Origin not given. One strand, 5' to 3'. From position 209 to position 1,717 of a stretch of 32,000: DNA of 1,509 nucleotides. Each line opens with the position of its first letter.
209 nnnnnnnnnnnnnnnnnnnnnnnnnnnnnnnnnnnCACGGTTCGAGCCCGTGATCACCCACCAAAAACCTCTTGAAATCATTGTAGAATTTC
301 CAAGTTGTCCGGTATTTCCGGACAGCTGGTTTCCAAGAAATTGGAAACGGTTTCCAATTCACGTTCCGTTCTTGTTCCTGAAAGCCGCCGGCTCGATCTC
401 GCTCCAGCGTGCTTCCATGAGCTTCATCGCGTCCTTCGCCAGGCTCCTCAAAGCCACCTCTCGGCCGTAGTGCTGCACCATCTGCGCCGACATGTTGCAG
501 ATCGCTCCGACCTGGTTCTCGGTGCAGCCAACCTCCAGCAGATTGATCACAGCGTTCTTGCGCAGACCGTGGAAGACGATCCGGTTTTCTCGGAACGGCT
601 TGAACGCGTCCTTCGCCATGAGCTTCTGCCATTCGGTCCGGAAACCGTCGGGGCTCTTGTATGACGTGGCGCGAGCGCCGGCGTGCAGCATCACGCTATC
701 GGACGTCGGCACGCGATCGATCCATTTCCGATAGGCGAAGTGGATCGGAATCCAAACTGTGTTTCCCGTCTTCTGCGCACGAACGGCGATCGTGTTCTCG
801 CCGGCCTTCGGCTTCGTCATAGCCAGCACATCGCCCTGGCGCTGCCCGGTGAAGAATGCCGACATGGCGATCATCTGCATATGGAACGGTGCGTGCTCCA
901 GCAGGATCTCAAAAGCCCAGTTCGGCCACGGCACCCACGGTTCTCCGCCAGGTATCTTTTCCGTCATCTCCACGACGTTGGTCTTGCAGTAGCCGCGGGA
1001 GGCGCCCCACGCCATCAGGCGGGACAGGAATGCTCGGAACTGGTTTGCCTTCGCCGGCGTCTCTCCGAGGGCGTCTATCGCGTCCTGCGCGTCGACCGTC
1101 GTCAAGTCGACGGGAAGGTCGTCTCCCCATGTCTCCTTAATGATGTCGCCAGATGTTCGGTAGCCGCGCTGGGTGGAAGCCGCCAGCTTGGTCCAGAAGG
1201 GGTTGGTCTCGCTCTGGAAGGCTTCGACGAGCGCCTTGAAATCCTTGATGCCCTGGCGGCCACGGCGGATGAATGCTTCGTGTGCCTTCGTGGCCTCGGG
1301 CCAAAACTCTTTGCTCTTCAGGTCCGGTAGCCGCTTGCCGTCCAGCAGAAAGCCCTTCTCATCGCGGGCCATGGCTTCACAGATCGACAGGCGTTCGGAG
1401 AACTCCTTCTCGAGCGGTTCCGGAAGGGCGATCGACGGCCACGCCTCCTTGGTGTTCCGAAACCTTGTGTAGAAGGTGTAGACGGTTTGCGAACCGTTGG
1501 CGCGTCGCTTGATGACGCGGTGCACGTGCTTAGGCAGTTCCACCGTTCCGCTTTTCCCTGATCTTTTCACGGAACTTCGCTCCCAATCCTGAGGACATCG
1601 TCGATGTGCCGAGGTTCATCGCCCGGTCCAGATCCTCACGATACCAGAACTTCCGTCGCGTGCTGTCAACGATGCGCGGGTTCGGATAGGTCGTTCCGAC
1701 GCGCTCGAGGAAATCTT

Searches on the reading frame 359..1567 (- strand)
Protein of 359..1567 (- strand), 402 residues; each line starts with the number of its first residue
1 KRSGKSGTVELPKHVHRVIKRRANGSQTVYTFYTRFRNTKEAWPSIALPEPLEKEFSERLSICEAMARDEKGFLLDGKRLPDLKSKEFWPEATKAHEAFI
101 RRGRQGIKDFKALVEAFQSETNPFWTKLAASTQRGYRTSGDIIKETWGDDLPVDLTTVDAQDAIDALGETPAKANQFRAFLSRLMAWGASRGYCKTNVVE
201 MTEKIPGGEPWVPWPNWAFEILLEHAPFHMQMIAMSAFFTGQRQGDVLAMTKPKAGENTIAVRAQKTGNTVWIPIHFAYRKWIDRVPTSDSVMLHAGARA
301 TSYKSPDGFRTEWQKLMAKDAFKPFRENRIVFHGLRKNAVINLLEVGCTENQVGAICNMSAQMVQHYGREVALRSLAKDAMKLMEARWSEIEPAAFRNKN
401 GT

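Call 38: search_protein_families(library=phrogs, proteins=[window:359-1567:-], max_evalue=0.001)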
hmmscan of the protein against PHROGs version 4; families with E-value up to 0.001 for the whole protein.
window:359-1567:- (402 aa): 3 families
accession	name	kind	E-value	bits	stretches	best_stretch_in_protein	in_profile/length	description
phrog_1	-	integration and excision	3.7e-22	80.3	1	76-386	131-449/611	integrase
phrog_7244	-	integration and excision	1.5e-07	32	1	141-275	104-243/263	integrase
phrog_216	-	integration and excision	0.00036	20.7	1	175-390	16-242/301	integrase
